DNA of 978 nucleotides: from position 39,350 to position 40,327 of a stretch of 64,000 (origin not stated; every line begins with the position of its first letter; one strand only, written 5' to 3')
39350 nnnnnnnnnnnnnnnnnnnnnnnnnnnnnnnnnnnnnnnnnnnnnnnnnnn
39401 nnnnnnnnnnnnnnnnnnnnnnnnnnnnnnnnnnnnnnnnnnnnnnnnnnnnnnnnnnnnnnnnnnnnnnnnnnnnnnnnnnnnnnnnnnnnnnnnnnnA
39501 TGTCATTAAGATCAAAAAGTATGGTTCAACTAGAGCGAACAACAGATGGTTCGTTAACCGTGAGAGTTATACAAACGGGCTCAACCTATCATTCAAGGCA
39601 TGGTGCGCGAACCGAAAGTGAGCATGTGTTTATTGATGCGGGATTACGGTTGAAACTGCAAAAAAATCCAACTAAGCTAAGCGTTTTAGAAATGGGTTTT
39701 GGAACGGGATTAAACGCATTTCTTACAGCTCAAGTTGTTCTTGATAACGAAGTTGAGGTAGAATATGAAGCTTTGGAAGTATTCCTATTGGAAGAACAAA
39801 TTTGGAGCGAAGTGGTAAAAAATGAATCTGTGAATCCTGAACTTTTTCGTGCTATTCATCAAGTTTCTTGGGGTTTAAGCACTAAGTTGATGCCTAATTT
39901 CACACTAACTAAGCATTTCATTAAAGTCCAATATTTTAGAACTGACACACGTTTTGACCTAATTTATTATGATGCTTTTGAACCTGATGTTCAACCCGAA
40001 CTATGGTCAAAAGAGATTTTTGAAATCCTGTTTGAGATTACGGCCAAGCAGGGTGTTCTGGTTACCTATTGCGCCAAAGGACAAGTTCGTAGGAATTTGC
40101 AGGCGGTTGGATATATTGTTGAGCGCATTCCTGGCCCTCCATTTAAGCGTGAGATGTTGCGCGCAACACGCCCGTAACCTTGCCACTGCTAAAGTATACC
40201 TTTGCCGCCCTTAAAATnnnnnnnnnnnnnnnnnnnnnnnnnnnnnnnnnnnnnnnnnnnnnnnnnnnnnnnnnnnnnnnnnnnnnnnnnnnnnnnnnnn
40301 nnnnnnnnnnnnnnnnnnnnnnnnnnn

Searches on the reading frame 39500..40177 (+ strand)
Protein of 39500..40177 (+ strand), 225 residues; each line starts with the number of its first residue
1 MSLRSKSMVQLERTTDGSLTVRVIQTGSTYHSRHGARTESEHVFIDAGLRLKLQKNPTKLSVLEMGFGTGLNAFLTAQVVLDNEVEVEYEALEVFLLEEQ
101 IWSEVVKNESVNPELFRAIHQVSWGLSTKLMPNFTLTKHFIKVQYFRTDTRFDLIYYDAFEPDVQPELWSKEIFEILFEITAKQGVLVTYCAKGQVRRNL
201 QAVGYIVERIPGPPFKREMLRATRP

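Call 6: search_protein_families(library=pfam, proteins=[window:39500-40177:+], max_evalue=0.001)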
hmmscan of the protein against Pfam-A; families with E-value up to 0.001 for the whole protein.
window:39500-40177:+ (225 aa): 1 family
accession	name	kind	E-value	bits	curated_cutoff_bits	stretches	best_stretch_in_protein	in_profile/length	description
PF05430.17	Methyltransf_30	-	6.6e-21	74.9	22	1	147-224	46-123/124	S-adenosyl-L-methionine-dependent methyltransferase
